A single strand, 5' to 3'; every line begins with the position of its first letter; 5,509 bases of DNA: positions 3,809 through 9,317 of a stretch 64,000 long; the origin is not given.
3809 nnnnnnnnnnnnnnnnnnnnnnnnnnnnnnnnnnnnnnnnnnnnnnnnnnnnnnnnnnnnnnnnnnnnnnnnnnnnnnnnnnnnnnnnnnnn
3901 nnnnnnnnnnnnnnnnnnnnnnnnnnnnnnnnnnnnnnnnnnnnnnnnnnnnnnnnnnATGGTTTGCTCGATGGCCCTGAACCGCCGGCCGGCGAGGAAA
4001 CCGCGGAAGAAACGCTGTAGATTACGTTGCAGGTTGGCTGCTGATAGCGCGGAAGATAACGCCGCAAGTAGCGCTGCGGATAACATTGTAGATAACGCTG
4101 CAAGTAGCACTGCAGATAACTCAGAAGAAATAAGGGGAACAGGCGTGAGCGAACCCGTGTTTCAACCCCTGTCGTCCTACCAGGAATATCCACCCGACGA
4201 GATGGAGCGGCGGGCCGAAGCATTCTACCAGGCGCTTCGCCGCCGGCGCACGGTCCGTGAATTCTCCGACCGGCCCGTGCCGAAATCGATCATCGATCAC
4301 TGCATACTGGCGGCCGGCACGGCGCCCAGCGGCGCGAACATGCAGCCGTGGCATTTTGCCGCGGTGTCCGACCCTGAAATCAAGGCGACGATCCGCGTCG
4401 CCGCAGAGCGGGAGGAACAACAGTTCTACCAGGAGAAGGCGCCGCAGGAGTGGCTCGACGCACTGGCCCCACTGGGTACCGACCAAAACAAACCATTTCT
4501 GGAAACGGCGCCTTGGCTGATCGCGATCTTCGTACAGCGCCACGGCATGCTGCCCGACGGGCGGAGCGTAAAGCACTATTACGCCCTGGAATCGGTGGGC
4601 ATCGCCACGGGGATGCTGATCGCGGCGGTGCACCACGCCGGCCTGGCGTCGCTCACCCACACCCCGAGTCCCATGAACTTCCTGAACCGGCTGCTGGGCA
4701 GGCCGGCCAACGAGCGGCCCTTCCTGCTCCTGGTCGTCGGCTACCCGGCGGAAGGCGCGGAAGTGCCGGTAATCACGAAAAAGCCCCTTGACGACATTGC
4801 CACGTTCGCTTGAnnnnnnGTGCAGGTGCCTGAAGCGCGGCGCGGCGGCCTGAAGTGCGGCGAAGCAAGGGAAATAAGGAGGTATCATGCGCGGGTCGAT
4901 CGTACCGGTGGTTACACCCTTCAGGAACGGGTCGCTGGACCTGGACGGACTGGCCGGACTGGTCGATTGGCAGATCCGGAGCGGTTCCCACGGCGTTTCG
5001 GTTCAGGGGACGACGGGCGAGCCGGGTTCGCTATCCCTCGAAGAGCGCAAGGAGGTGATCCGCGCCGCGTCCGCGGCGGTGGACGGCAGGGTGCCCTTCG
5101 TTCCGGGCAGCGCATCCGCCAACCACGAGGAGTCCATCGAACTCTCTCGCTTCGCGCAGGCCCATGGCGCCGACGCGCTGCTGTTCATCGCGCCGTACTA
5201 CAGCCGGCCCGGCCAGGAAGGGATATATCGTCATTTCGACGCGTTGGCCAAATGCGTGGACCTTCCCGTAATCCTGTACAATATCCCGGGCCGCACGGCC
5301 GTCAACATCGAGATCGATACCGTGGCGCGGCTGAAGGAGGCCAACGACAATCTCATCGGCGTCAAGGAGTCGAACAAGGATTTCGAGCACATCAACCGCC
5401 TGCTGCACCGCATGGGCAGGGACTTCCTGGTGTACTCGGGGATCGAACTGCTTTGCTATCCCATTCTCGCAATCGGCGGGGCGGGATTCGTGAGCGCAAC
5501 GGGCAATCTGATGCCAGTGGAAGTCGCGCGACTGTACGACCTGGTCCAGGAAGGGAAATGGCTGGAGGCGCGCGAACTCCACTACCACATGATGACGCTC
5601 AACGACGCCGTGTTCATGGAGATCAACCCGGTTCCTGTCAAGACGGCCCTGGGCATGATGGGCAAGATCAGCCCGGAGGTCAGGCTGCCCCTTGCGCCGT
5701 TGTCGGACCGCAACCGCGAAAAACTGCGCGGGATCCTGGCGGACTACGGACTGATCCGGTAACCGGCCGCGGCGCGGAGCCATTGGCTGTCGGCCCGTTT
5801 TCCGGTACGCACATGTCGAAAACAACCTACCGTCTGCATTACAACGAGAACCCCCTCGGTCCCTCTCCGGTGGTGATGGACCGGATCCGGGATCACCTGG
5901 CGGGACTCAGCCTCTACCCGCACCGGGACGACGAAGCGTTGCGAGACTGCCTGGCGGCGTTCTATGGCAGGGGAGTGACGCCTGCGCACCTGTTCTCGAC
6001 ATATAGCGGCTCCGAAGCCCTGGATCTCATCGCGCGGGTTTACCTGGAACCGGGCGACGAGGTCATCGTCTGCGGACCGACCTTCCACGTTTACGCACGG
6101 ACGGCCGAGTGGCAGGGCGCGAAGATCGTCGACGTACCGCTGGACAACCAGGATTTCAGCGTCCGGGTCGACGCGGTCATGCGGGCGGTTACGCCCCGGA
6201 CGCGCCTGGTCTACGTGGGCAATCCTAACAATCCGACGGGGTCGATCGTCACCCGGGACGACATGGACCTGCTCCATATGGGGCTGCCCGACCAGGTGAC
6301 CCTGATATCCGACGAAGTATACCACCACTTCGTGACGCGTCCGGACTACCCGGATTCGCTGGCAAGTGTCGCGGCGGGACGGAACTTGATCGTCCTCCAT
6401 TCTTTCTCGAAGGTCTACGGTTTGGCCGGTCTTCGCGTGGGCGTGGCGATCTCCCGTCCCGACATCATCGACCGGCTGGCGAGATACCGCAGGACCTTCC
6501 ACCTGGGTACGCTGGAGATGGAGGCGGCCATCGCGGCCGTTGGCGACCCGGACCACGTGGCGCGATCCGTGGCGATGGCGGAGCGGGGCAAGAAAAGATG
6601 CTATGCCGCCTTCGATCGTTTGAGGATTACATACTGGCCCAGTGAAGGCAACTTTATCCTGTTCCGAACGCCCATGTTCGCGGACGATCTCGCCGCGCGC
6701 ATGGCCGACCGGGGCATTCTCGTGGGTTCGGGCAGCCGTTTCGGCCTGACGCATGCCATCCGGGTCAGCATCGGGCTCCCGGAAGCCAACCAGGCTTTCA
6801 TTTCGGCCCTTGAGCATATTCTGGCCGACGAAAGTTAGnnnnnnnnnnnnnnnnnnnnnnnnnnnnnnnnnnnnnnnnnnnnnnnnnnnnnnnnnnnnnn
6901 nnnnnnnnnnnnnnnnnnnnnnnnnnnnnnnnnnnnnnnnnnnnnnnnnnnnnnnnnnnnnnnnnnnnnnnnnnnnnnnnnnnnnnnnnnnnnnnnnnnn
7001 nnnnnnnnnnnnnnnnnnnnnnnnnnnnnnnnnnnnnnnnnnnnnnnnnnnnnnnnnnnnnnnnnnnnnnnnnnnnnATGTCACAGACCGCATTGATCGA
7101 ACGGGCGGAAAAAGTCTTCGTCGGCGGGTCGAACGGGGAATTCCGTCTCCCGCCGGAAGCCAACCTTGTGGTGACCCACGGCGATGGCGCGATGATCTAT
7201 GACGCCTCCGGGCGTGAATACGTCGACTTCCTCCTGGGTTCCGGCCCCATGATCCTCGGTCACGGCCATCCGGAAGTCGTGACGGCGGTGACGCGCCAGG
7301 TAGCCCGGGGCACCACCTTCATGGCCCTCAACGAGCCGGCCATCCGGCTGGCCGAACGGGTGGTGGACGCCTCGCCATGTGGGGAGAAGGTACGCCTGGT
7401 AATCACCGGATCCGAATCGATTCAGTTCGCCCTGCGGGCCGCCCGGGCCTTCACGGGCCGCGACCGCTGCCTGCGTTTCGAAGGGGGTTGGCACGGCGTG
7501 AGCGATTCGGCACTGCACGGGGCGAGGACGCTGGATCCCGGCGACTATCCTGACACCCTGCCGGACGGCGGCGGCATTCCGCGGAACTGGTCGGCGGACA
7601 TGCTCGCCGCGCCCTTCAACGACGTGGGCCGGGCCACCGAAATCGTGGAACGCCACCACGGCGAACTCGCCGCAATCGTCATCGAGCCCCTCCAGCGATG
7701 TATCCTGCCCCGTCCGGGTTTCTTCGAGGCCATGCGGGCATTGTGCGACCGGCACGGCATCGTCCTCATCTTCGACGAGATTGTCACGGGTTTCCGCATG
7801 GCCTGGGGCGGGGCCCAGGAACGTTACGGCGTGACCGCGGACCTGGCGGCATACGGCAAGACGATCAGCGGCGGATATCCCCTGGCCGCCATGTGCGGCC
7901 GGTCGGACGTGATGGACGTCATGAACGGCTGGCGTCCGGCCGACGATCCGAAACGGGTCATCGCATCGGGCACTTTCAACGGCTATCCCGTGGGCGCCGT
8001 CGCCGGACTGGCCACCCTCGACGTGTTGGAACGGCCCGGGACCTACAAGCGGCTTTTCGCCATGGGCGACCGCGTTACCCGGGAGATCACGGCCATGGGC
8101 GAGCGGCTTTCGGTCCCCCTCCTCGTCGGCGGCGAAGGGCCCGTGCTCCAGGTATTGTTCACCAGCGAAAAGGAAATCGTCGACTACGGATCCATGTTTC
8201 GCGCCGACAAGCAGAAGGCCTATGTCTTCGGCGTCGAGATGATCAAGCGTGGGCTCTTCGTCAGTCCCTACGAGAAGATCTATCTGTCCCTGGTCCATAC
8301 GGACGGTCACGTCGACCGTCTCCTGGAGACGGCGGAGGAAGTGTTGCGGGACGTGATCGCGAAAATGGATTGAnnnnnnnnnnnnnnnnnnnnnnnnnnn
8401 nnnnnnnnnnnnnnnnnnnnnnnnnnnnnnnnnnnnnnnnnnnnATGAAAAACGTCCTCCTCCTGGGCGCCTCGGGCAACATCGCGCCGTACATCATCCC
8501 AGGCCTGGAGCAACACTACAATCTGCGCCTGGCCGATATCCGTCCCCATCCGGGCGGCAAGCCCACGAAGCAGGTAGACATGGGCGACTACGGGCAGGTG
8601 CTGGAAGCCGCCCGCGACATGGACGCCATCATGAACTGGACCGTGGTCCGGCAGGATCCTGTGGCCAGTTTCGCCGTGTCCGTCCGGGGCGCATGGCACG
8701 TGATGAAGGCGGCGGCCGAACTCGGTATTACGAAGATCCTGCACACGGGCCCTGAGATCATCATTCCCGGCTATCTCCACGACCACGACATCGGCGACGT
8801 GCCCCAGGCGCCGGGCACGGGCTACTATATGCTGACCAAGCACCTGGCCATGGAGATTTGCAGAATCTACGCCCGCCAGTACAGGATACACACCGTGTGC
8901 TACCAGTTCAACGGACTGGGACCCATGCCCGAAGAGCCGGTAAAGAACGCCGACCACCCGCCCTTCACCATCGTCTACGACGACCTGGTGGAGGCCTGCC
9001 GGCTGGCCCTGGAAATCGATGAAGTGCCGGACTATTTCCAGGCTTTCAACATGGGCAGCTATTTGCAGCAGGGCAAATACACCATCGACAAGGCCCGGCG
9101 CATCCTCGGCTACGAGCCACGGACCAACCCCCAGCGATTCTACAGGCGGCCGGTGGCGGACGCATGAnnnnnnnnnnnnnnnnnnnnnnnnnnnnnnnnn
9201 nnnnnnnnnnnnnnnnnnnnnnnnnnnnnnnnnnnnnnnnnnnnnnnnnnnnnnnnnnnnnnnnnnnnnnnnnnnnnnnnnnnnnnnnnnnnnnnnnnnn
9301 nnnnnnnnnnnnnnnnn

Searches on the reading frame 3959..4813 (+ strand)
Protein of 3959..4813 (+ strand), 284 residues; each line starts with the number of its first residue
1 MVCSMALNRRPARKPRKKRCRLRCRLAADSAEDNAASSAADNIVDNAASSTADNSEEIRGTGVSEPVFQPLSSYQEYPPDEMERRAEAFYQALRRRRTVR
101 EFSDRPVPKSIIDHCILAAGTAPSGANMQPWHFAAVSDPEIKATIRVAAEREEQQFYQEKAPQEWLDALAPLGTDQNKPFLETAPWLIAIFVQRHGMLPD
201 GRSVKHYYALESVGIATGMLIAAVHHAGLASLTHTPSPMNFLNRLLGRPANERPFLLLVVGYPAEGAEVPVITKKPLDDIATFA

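Call 46: search_protein_families(library=pfam, proteins=[window:3959-4813:+], max_evalue=0.001)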
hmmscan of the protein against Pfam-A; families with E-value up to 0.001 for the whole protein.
window:3959-4813:+ (284 aa): 2 families
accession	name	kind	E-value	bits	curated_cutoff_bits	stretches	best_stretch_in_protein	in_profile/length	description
PF00881.29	Nitroreductase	-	4.6e-24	85.9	23.5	1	93-262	1-167/167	Nitroreductase family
PF14512.11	TM1586_NiRdase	-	4.7e-06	26.8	27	0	115-147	163-195/215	Putative TM nitroreductase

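Call 64: search_protein_families(library=ncbifam, proteins=[window:3959-4813:+], max_evalue=1e-10)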
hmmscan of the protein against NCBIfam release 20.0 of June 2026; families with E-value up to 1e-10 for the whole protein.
window:3959-4813:+ (284 aa): 1 family
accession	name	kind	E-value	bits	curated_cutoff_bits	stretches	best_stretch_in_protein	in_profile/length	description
TIGR02476.1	BluB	equivalog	2e-17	63.3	150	1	85-274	5-191/205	5,6-dimethylbenzimidazole synthase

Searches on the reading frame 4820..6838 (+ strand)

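Call 57: search_protein_families(library=pfam, proteins=[window:4820-6838:+], max_evalue=0.01)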
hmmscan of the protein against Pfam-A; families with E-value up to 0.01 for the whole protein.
window:4820-6838:+ (672 aa): 4 families
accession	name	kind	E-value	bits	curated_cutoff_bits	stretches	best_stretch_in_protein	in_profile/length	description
PF00155.27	Aminotran_1_2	-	3.8e-51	174.8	19.7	1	339-657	6-353/361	Aminotransferase class I and II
PF01041.23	DegT_DnrJ_EryC1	-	1.4e-08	34.8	19.8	1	389-464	40-116/360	DegT/DnrJ/EryC1/StrS aminotransferase family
PF00266.25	Aminotran_5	-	8.8e-05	22.1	21.5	1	394-477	67-156/371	Aminotransferase class-V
PF01053.26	Cys_Met_Meta_PP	-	0.00085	18.4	27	1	391-477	70-154/381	Cys/Met metabolism PLP-dependent enzyme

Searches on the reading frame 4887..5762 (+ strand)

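Call 46: search_protein_families(library=pfam, proteins=[window:4887-5762:+], max_evalue=0.001)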
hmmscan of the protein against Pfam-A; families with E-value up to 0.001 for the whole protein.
window:4887-5762:+ (291 aa): 1 family
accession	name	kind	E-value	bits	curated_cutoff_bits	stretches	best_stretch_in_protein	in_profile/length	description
PF00701.28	DHDPS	-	7.9e-80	268.1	22.1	1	2-284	3-286/289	Dihydrodipicolinate synthetase family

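Call 64: search_protein_families(library=ncbifam, proteins=[window:4887-5762:+], max_evalue=1e-10)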
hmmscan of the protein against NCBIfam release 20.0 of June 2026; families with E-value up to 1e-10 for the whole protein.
window:4887-5762:+ (291 aa): 7 families
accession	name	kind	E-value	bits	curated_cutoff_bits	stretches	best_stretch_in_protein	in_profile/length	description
TIGR02313.1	HpaI-NOT-DapA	exception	3.8e-114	380.4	396.7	1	1-290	1-292/294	2,4-dihydroxyhept-2-ene-1,7-dioic acid aldolase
TIGR00674.1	dapA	equivalog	9.3e-86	287.2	206.15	1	4-286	2-285/286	4-hydroxy-tetrahydrodipicolinate synthase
NF003164.0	PRK04147.1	equivalog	6.6e-40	137.2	281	1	4-287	7-290/294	N-acetylneuraminate lyase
NF002958.0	PRK03620.1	subfamily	1.9e-37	128.7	278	1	9-286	19-298/307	5-dehydro-4-deoxyglucarate dehydratase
TIGR00683.1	nanA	equivalog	2e-33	116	382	1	2-281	2-282/293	N-acetylneuraminate lyase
TIGR03249.1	KdgD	equivalog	5.5e-33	114.3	373.95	1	9-285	17-296/299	5-dehydro-4-deoxyglucarate dehydratase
NF040954.1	Arch_KDGaldase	equivalog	3.5e-32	111.9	390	1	5-241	4-234/288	bifunctional 2-dehydro-3-deoxy-phosphogluconate/2-dehydro-3-deoxy-6-phosphogalactonate aldolase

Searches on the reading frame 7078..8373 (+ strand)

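Call 46: search_protein_families(library=pfam, proteins=[window:7078-8373:+], max_evalue=0.001)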
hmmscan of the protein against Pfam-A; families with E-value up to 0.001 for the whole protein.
window:7078-8373:+ (431 aa): 1 family
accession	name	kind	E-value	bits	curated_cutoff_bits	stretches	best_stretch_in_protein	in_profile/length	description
PF00202.27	Aminotran_3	-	1.5e-53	182.4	30.5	1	29-366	10-355/403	Aminotransferase class-III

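Call 64: search_protein_families(library=ncbifam, proteins=[window:7078-8373:+], max_evalue=1e-10)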
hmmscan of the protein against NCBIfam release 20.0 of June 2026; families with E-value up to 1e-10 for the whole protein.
window:7078-8373:+ (431 aa): 68 families (the best 25 are shown)
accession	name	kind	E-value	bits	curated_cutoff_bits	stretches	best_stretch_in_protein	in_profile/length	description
NF000818.0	PRK00062.1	subfamily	8.4e-101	337.7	398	1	4-426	7-427/429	glutamate-1-semialdehyde 2,1-aminomutase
TIGR00713.1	hemL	equivalog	1.4e-96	323.8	527.3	1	5-424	4-421/423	glutamate-1-semialdehyde 2,1-aminomutase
NF041362.1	GntE_guanitoxin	equivalog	3.8e-91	305.8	525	1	4-414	9-424/426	guanitoxin biosynthesis PLP-dependent transaminase GntE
NF009055.0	PRK12389.1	equivalog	8.5e-81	271.8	637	1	5-426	8-428/431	glutamate-1-semialdehyde 2,1-aminomutase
NF004856.0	PRK06209.1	equivalog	7.7e-60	202.6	486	1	6-423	14-413/450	glutamate-1-semialdehyde 2,1-aminomutase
NF001864.0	PRK00615.1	equivalog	5.8e-55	186.6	706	1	3-413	7-416/433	glutamate-1-semialdehyde aminotransferase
NF005993.0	PRK08117.1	subfamily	2.8e-46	158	574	2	194-366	205-372/433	aspartate aminotransferase family protein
NF005453.0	PRK07046.1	subfamily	1.6e-45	155.5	425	1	27-426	56-451/453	transaminase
NF004426.0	PRK05769.1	equivalog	1.9e-44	152.2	552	1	27-371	35-384/441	acetyl ornithine aminotransferase family protein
NF005985.0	PRK08088.1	equivalog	1.9e-43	148.8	713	1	32-346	27-344/426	4-aminobutyrate--2-oxoglutarate transaminase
NF005692.0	PRK07495.1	equivalog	1.7e-42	145.5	724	2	196-395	198-392/425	4-aminobutyrate--2-oxoglutarate transaminase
TIGR00700.1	GABAtrnsam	equivalog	2.4e-41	141.7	506.65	2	180-363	185-359/420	4-aminobutyrate--2-oxoglutarate transaminase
NF002874.0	PRK03244.1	equivalog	5.4e-40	137.4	457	1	29-344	26-326/399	acetylornithine transaminase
NF049976.1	AmadipTransam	equivalog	3.9e-38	131.5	650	1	30-321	16-310/416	2-aminoadipate transaminase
NF005272.0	PRK06777.1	equivalog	7.5e-38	130.2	725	1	32-386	26-383/421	4-aminobutyrate--2-oxoglutarate transaminase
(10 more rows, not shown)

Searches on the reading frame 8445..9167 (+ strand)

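Call 46: search_protein_families(library=pfam, proteins=[window:8445-9167:+], max_evalue=0.001)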
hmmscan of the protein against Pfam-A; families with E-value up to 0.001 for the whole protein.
window:8445-9167:+ (240 aa): 1 family
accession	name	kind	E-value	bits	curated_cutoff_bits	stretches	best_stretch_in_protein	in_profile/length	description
PF01370.27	Epimerase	-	5.8e-08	32.9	20.9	1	4-160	1-175/240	NAD dependent epimerase/dehydratase family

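Call 64: search_protein_families(library=ncbifam, proteins=[window:8445-9167:+], max_evalue=1e-10)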
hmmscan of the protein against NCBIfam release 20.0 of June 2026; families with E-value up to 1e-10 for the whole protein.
window:8445-9167:+ (240 aa): 0 families
